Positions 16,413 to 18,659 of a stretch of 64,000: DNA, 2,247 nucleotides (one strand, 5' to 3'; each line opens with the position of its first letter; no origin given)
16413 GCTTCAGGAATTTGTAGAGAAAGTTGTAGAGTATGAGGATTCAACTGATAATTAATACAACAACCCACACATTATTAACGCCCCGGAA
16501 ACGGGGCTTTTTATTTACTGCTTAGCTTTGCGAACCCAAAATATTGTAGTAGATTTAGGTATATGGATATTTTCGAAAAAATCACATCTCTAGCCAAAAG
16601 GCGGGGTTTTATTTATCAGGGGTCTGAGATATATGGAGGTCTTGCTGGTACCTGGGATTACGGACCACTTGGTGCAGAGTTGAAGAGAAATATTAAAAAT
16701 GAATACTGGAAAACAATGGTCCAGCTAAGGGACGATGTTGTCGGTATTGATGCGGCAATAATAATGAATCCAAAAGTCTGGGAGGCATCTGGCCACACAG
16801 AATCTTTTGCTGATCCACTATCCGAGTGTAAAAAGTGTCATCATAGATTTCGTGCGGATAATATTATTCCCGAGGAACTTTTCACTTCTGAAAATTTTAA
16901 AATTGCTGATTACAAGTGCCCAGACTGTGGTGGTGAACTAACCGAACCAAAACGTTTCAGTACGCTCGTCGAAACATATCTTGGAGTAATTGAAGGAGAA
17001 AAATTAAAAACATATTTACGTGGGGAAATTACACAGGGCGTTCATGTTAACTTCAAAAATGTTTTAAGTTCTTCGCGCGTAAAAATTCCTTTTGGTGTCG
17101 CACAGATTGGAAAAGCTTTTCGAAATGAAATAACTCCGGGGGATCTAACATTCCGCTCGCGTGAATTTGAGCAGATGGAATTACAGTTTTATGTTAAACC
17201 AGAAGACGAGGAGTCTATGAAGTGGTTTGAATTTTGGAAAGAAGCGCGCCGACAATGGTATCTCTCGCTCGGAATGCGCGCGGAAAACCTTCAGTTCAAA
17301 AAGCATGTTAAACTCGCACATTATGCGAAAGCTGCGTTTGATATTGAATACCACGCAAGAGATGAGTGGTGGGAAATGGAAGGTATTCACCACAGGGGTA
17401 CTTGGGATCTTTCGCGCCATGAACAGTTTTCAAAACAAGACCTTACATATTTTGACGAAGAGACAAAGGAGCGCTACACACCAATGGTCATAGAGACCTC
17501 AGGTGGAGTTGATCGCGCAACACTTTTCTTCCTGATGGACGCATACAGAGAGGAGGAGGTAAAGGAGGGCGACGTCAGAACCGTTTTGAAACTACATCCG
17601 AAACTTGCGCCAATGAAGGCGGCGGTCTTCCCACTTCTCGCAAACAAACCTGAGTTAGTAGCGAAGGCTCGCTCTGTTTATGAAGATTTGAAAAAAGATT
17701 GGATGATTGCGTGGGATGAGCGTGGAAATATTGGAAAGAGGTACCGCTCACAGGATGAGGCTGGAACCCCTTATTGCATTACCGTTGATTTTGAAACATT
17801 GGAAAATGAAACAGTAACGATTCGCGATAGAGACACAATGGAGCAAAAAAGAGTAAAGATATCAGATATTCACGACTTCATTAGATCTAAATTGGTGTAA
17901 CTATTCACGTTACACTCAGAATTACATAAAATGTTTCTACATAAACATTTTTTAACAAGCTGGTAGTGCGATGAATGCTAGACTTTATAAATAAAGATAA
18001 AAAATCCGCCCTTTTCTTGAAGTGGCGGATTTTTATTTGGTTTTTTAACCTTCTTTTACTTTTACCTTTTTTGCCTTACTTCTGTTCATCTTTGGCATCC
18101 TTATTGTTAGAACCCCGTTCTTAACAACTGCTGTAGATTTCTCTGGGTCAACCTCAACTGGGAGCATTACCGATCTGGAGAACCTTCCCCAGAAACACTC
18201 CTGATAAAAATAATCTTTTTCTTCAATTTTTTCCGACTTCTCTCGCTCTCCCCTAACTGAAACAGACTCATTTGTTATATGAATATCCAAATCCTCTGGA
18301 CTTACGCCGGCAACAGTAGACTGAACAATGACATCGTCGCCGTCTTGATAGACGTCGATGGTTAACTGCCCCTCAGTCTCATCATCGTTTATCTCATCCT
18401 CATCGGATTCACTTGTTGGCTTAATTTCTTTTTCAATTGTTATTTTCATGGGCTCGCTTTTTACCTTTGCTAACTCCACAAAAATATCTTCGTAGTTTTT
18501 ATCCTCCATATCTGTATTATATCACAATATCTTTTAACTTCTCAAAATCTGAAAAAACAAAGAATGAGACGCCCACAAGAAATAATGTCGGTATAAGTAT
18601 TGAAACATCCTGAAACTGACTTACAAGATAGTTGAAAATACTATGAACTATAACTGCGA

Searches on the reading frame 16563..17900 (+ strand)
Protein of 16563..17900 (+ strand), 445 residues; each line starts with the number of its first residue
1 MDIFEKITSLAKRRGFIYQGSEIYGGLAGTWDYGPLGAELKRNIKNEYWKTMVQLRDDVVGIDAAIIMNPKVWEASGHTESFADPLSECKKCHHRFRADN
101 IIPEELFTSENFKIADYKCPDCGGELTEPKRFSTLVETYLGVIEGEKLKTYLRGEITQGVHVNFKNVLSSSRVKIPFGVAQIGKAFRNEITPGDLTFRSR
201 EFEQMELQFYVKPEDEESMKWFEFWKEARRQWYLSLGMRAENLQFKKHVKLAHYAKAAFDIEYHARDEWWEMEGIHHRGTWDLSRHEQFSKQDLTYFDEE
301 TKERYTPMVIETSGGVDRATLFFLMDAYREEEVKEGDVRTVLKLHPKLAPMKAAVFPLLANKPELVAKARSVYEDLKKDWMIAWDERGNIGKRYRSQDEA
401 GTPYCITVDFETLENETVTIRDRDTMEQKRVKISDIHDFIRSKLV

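Call 14: search_protein_families(library=pfam, proteins=[window:16563-17900:+])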
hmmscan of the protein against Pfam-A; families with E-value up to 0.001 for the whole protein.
window:16563-17900:+ (445 aa): 2 families
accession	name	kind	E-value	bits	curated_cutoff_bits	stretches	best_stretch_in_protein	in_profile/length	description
PF03129.25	HGTP_anticodon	-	1.2e-21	77.1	21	1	352-442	1-93/94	Anticodon binding domain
PF00587.30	tRNA-synt_2b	-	1.1e-09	39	29.3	1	150-319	11-171/179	tRNA synthetase class II core domain (G, H, P, S and T)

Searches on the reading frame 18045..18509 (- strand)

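Call 14: search_protein_families(library=pfam, proteins=[window:18045-18509:-])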
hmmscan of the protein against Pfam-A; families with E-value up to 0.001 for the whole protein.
window:18045-18509:- (154 aa): 3 families
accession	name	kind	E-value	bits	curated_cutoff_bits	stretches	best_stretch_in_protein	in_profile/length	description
PF00011.27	HSP20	-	5.7e-19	68.5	20.8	1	55-151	4-101/102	Hsp20/alpha crystallin family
PF04969.22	CS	-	2.6e-06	28.8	21.3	1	51-140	3-78/78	CS domain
PF17886.7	ArsA_HSP20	-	0.00018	21.4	22.5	0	51-138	18-63/63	HSP20-like domain found in ArsA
